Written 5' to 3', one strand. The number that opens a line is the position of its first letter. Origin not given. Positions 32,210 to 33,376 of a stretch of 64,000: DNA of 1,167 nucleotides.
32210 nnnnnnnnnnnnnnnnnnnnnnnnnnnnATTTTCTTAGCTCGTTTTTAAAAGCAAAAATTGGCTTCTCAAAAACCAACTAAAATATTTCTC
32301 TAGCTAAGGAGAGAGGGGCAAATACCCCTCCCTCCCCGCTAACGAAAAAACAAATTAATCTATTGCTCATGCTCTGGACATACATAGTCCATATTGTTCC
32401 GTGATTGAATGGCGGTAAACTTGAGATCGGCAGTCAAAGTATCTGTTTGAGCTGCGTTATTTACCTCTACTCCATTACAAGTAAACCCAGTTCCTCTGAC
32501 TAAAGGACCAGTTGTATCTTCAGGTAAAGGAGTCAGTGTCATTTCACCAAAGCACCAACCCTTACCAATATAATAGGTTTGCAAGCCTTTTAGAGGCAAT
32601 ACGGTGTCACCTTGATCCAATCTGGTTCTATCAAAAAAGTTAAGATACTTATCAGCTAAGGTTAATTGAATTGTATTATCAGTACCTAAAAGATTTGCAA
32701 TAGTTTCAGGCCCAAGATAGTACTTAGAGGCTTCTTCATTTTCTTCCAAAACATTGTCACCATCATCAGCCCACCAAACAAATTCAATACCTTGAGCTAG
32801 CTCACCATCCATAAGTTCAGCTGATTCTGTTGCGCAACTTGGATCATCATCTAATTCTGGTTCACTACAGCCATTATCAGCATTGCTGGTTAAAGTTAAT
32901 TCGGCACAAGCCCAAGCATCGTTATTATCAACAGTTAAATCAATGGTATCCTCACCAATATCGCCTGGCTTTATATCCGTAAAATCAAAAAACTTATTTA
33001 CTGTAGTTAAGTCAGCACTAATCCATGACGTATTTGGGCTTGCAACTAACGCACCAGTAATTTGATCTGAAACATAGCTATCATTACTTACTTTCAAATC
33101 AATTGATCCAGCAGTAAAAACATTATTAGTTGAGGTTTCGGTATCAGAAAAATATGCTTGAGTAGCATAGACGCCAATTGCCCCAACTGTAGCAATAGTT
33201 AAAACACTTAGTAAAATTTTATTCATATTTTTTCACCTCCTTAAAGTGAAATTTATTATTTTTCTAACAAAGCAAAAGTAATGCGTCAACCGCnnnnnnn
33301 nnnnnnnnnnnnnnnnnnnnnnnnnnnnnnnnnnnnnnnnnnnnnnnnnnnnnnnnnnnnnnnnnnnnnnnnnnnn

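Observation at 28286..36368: Complete TasA-type fibre biogenesis locus (three TasA/CalY paralogs plus SipW) combined with a sortase, an LAxTG substrate and an LTD protein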

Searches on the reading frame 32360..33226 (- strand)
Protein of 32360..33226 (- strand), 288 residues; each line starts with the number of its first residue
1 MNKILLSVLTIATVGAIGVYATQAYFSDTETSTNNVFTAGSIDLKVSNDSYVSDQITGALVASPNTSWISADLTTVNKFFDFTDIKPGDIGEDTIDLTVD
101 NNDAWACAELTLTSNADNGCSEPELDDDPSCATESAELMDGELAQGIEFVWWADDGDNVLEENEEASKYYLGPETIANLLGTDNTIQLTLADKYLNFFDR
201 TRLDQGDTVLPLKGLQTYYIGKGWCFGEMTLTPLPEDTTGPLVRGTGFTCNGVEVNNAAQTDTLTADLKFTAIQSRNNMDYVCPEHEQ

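Call 3: search_protein_families(library=pfam, proteins=[window:32360-33226:-], max_evalue=0.01)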
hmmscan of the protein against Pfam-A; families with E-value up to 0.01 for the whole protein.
window:32360-33226:- (288 aa): 1 family
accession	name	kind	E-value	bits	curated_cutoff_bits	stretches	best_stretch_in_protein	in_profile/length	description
PF12389.13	Peptidase_M73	-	2.4e-05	24.7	22.5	1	19-50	21-51/196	Camelysin metallo-endopeptidase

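Call 4: search_protein_families(library=ncbifam, proteins=[window:32360-33226:-], max_evalue=0.01)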
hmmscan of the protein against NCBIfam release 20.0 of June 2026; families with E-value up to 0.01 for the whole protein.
window:32360-33226:- (288 aa): 1 family
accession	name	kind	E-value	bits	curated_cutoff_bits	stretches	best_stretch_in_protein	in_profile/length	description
TIGR04088.1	cognate_SipW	domain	2.7e-05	24.2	19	1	9-42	2-34/34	SipW-dependent-type signal peptide-containing protein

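Call 7: search_solved_structures(query=window:32360-33226:-, max_evalue=10, show_alignments=2)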
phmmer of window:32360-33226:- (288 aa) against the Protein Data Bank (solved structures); distinct sequences matched with E-value up to 10: 0.

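Call 8: find_homologous_proteins(query=window:32360-33226:-, max_evalue=0.001)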
Query window:32360-33226:- (288 aa): 2153 proteins with E <= 0.001 among 3434 candidates; the best 120 are listed.
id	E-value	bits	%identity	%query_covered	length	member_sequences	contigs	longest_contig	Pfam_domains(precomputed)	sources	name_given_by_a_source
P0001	6.9e-190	648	100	100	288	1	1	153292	PF12389.14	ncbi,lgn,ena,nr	ncbi:hypothetical protein GYA49_05545 [Candidatus Beckwithbacteria bacterium]|nr:hypothetical protei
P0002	2.5e-130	452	72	100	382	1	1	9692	PF12389.14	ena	-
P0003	3.7e-129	448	70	99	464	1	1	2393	PF12389.14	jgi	jgi:predicted ribosomally synthesized peptide with SipW-like signal peptide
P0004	6.6e-123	428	68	99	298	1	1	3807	PF12389.14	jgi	jgi:predicted ribosomally synthesized peptide with SipW-like signal peptide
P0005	3.1e-121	422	67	99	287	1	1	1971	PF12389.14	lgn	-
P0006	3.3e-117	409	65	99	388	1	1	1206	PF12389.14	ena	-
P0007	3.5e-117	409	66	98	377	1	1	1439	PF12389.14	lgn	-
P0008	1.7e-116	407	66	99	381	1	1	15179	PF12389.14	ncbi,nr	ncbi:MAG: TasA family protein [Candidatus Parcubacteria bacterium]|nr:TasA family protein [Candidatu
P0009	8.6e-114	398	64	99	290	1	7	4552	PF12389.14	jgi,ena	-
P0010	6.9e-112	392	63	100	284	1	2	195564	-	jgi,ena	-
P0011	1.2e-109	384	62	99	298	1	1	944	PF12389.14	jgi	jgi:predicted ribosomally synthesized peptide with SipW-like signal peptide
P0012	5.9e-107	376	61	100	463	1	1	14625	-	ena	-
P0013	4.4e-104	366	61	100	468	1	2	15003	-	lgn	-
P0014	1.3e-102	361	60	99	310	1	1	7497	PF12389.14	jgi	jgi:predicted ribosomally synthesized peptide with SipW-like signal peptide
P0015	4.8e-102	359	59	99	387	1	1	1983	PF12389.14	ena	-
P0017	3.4e-95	337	57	99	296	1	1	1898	PF12389.14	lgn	-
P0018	7.6e-91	323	57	97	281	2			PF12389.14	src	-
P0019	2.5e-81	291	51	99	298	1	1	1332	PF12389.14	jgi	jgi:predicted ribosomally synthesized peptide with SipW-like signal peptide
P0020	8.6e-80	286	51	94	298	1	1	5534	PF12389.14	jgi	-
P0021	7.3e-79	283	52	93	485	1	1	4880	PF00092.35,PF12389.14,PF13519.13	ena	-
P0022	4.6e-78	281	54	100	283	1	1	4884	PF12389.14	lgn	-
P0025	1.1e-75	273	54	98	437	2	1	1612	PF12389.14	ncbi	-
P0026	1.8e-75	272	52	99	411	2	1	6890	PF12389.14,PF19403.6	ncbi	-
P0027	3.6e-75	271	53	98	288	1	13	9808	PF12389.14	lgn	-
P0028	7.0e-75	270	50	100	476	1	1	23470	PF12389.14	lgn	-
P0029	7.8e-75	270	51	100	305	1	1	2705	PF12389.14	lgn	-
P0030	1.5e-74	269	53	98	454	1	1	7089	PF12389.14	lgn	-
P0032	5.7e-74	267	51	98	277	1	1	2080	PF12389.14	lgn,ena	-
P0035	2.2e-73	265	50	98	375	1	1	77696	PF12389.14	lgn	-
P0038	4.4e-73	264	50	98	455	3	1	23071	PF12389.14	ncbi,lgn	ncbi:MAG: TasA family protein [Patescibacteria group bacterium]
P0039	6.3e-73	264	50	90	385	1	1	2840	PF12389.14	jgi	-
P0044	3.0e-72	262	51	99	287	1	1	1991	PF12389.14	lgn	-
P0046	4.4e-72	261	51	98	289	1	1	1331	PF12389.14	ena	-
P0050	6.1e-72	261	50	98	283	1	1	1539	PF12389.14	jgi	jgi:predicted ribosomally synthesized peptide with SipW-like signal peptide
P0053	9.9e-72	260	49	98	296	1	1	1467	PF12389.14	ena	-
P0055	1.9e-71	259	48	99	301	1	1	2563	PF12389.14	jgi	jgi:predicted ribosomally synthesized peptide with SipW-like signal peptide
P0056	2.5e-71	259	49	100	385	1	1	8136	PF12389.14,PF19403.6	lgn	-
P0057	5.3e-71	258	49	99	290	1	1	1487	PF12389.14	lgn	-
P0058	6.1e-71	257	48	99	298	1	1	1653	PF12389.14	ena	-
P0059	7.9e-71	257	50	98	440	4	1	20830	PF12389.14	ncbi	-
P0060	1.0e-70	257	51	98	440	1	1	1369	PF12389.14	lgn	-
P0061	1.0e-70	257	49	98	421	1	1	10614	PF12389.14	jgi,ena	-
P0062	1.1e-70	256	50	98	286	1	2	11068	PF12389.14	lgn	-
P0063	1.2e-70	256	50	98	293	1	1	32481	PF12389.14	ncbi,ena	-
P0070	2.5e-70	255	49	90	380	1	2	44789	PF12389.14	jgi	-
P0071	3.1e-70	255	49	99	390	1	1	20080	PF12389.14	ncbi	-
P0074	5.7e-70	254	51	99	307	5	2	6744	PF12389.14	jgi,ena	-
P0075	6.7e-70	254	49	98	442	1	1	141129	PF12389.14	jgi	jgi:predicted ribosomally synthesized peptide with SipW-like signal peptide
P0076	9.1e-70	254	49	99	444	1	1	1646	PF12389.14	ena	-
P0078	1.1e-69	253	49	98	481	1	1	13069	PF00092.35,PF12389.14,PF13519.13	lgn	-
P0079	1.2e-69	253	51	99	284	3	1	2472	PF12389.14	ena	-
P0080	1.2e-69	253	51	98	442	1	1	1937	PF12389.14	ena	-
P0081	1.4e-69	253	48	99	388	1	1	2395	PF12389.14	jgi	-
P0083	1.6e-69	253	48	90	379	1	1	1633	PF12389.14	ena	-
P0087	2.4e-69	252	48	100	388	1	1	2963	PF12389.14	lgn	-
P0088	2.9e-69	252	51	98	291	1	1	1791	PF12389.14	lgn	-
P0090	5.0e-69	251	49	98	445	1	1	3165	PF12389.14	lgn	-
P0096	1.1e-68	250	47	98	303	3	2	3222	PF12389.14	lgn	-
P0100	1.7e-68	249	51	98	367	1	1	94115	PF12389.14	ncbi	ncbi:MAG: TasA family protein [Candidatus Vogelbacteria bacterium]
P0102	3.4e-68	248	49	98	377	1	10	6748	PF12389.14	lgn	-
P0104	4.6e-68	248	49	98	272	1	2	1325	PF12389.14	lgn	-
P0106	5.5e-68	248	50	98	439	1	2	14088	PF12389.14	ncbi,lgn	-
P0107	5.5e-68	248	50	98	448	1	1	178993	PF12389.14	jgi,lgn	jgi:predicted ribosomally synthesized peptide with SipW-like signal peptide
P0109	6.5e-68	247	50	99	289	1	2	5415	PF12389.14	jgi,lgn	jgi:predicted ribosomally synthesized peptide with SipW-like signal peptide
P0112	7.9e-68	247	48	98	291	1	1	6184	PF12389.14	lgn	-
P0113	8.3e-68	247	47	98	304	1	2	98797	PF12389.14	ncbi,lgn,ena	-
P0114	8.5e-68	247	48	99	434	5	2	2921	PF12389.14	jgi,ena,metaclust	metaclust:\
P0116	1.5e-67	246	48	99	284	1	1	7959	PF12389.14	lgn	-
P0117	1.5e-67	246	50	92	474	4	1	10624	PF00092.35,PF12389.14,PF13519.13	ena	-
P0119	1.9e-67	246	50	98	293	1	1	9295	PF12389.14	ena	-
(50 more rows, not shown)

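Call 14: search_solved_structures(query=A1, max_evalue=10, show_alignments=3)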
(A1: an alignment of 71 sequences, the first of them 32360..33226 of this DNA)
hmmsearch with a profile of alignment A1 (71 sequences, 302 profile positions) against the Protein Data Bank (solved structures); distinct sequences matched with E-value up to 10: 0.

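Call 15: find_related_loci(query=A1, collection=genome_contigs, flank=10000)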
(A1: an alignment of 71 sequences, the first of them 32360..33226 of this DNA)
Query A1 (288 aa) in genome_contigs; peptide patterns used: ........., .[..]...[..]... (x = any residue, [..] = any of these).
572 stretches matched a pattern; 501 encode a relative of the query (tblastn E <= 1e-3); the best 80 are kept; 78 distinct loci.
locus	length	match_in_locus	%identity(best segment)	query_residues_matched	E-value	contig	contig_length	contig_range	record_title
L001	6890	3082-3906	52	3-288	1e-83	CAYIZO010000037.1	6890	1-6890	MAG TPA_asm: uncultured Candidatus Saccharibacteria bacterium isolate ERP119705_co9_298 genome assembly, contig: NODE_17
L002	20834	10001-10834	49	1-285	1e-82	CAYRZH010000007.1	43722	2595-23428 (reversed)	MAG TPA_asm: uncultured Candidatus Saccharibacteria bacterium isolate binchicken_co16_374 genome assembly, contig: NODE_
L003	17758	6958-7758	50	5-283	3e-79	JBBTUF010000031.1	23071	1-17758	MAG: Patescibacteria group bacterium isolate H43-bin009_1 H43_bin009_1_000000000031, whole genome shotgun sequence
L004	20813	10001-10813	49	1-283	2e-78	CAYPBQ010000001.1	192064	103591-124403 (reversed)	MAG TPA_asm: uncultured Candidatus Saccharibacteria bacterium isolate SRP292972_co3_30 genome assembly, contig: NODE_99_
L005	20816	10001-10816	52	1-283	1e-77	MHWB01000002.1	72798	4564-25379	MAG: Candidatus Zambryskibacteria bacterium RIFCSPLOWO2_01_FULL_39_39 rifcsplowo2_01_scaffold_1569, whole genome shotgun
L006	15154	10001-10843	47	3-285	2e-77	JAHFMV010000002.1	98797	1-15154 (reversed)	MAG: Candidatus Kaiserbacteria bacterium isolate nzgw465 NODE_251_length_98798_cov_5.702778, whole genome shotgun sequen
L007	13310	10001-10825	49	1-288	5e-77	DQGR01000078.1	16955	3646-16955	MAG TPA_asm: Patescibacteria group bacterium isolate UBA10118 contig_22930, whole genome shotgun sequence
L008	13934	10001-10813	49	3-287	1e-76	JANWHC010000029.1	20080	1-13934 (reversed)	MAG: Candidatus Paceibacterota bacterium isolate CRAIB_MAG5 c_000000077486, whole genome shotgun sequence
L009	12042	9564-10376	47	3-283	6e-76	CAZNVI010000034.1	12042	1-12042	MAG TPA_asm: uncultured Gammaproteobacteria bacterium isolate SRP192515_co1_25 genome assembly, contig: NODE_5205_length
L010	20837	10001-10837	50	1-287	5e-76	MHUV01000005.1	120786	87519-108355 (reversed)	MAG: Candidatus Yonathbacteria bacterium RIFCSPLOWO2_01_FULL_43_27 rifcsplowo2_01_scaffold_226, whole genome shotgun seq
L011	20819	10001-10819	48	3-287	6e-76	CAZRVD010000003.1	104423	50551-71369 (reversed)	MAG TPA_asm: uncultured Candidatus Saccharibacteria bacterium isolate SRP178908_co1_5 genome assembly, contig: NODE_76_l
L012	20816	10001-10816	49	1-283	1e-75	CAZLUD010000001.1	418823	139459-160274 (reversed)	MAG TPA_asm: uncultured Candidatus Saccharibacteria bacterium isolate SRP286056_co2_71 genome assembly, contig: NODE_5_l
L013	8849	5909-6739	46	1-283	3e-75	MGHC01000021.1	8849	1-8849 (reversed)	MAG: Candidatus Woesebacteria bacterium RIFCSPLOWO2_01_FULL_39_10 rifcsplowo2_01_scaffold_47194, whole genome shotgun se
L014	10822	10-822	48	3-286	3e-75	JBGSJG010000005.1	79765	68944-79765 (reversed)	MAG: Patescibacteria group bacterium isolate JTS-AC151 k141_1689958, whole genome shotgun sequence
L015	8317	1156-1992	49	1-287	1e-75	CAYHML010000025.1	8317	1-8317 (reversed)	MAG TPA_asm: uncultured Candidatus Saccharibacteria bacterium isolate ERP119705_co13_657 genome assembly, contig: NODE_1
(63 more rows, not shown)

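Call 19: predict_structure(alignment_id=A1)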
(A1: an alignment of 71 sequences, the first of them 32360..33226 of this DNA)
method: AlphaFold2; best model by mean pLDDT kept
length: 288 residues; sequences in the alignment: 71
mean_pLDDT: 88.2   pTM: 0.79
mean pLDDT of the five models: 88.2, 87.4, 86.5, 86.4, 84.9
residues with pLDDT >= 90: 181; 70-90: 84; 50-70: 16; < 50: 7
segments of 3 or more residues with pLDDT < 50: 28-33
pLDDT, mean of each block of 10 residues (from residue 1): 89 91 61 53 88 94 94 85 90 95 95 87 78 75 91 95 84 81 92 96 93 97 95 96 96 88 91 95 93
secondary structure, 60 per line:
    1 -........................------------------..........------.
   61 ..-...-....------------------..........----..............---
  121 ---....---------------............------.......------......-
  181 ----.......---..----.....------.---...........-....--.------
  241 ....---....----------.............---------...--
elements in order: H2-25 E44-53 E60-62 E68-71 E90-99 E104-117 H124-127 H143-146 E147-154 H162-167 H176-179 E185-191 E216-226 E228-231 H241-244 E248-251 E262-274

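Call 70: find_encoding_contigs(protein=P0010, flank=10000, max_places=2)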
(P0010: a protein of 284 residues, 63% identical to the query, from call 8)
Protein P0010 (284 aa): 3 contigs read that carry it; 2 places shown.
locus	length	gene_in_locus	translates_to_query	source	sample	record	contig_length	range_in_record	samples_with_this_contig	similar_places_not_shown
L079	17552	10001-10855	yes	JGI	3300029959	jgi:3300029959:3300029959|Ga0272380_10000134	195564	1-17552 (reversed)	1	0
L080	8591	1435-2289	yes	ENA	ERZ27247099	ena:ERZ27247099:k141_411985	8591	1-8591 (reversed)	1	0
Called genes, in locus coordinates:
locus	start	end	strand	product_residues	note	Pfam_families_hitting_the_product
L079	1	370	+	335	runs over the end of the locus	PF03462:PCRF, PF00472:RF-1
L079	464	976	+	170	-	-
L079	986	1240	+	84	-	-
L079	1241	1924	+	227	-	PF00005:ABC_tran, PF13304:AAA_21 (faint)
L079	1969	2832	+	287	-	PF18075:FtsX_ECD, PF02687:FtsX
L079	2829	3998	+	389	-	PF24568:CC_PcsB, PF01551:Peptidase_M23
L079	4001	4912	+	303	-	-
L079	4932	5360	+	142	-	PF02367:TsaE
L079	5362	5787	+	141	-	PF02681:DUF212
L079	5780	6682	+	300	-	PF01300:Sua5_yciO_yrdC, PF00814:TsaD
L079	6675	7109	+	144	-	PF00293:NUDIX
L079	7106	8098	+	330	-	PF01073:3Beta_HSD, PF01370:Epimerase, PF02719:Polysacc_synt_2, PF04321:RmlD_sub_bind, PF05368:NmrA (weak), PF07993:NAD_binding_4 (faint), PF13460:NAD_binding_10, PF16363:GDP_Man_Dehyd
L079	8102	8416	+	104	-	-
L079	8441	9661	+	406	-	PF22148:Fervidolysin_NPro-like (weak), PF00082:Peptidase_S8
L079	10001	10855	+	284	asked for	-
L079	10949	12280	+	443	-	PF00932:LTD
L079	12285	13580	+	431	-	PF00932:LTD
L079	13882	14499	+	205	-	-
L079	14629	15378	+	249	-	-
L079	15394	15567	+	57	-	PF10055:DUF2292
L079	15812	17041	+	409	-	-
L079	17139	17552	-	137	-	?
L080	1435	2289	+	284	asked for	-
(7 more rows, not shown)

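Call 71: find_encoding_contigs(protein=P0008, flank=10000, max_places=2)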
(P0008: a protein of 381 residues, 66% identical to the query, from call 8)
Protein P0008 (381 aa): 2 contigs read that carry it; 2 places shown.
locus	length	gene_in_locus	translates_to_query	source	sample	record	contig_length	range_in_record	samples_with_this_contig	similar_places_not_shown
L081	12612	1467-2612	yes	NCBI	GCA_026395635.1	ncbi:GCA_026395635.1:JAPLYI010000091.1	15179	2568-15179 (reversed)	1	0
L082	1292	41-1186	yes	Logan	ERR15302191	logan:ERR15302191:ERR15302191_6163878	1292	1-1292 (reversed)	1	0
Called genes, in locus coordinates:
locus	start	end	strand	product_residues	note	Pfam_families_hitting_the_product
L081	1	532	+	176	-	PF23477:zf_Tbcl_2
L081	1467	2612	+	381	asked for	PF12389:Peptidase_M73 (faint)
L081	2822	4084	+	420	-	PF12389:Peptidase_M73 (faint)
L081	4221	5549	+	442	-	-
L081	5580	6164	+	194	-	PF10502:Peptidase_S26 (weak)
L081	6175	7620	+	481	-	-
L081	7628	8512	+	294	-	-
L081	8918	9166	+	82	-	-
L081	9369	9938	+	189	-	PF01936:NYN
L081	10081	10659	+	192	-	PF02677:QueH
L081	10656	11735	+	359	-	PF02540:NAD_synthase (faint), PF03054:tRNA_Me_trans, PF20259:tRNA_Me_trans_M, PF20258:tRNA_Me_trans_C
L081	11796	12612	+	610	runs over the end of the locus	PF01411:tRNA-synt_2c, PF07973:tRNA_SAD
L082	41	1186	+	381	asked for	PF12389:Peptidase_M73 (faint)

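Call 72: find_encoding_contigs(protein=P0002, flank=10000, max_places=2)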
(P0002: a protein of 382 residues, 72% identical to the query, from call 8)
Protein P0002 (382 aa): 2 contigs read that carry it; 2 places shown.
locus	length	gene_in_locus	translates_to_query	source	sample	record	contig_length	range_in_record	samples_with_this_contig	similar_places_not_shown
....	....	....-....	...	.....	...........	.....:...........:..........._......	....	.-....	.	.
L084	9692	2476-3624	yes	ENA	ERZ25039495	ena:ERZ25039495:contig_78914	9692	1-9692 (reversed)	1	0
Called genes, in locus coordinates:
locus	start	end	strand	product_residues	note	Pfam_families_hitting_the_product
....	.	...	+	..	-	?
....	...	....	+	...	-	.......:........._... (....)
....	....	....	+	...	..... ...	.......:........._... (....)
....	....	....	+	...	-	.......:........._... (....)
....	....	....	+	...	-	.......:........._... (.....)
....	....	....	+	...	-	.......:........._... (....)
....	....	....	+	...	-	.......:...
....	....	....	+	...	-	?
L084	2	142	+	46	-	?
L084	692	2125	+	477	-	PF12389:Peptidase_M73 (weak)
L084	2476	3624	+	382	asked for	PF12389:Peptidase_M73 (weak)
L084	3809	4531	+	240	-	PF12389:Peptidase_M73 (weak)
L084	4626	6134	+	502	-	PF12389:Peptidase_M73 (faint)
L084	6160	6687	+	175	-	PF00717:Peptidase_S24 (weak)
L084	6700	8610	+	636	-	PF00932:LTD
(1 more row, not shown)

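Call 73: find_encoding_contigs(protein=P0012, flank=10000, max_places=2)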
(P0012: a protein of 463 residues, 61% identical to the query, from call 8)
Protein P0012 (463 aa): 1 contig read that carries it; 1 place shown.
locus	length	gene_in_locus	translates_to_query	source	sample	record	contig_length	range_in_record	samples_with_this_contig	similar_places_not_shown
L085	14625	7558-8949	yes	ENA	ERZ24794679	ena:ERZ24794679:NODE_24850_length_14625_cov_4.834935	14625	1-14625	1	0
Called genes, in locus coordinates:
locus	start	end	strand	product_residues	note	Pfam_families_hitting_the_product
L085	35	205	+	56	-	-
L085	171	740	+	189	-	PF19502:DUF6036 (faint)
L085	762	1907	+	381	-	PF00266:Aminotran_5, PF01212:Beta_elim_lyase (weak), PF01041:DegT_DnrJ_EryC1 (weak)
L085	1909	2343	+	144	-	PF01592:NifU_N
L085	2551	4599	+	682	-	PF10096:DUF2334, PF13506:Glyco_transf_21, PF00535:Glycos_transf_2, PF10111:Glyco_tranf_2_2, PF13641:Glyco_tranf_2_3, PF13632:Glyco_trans_2_3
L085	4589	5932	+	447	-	PF01522:Polysacc_deac_1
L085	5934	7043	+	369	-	PF02638:GHL10, PF14488:DUF4434 (weak), PF14871:GHL6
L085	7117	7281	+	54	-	-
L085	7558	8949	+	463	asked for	-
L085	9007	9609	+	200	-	-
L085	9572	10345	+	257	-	PF12389:Peptidase_M73 (weak)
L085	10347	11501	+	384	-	-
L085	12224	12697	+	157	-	PF07963:N_methyl (faint)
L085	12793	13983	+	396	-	PF01136:Peptidase_U32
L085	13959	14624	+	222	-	?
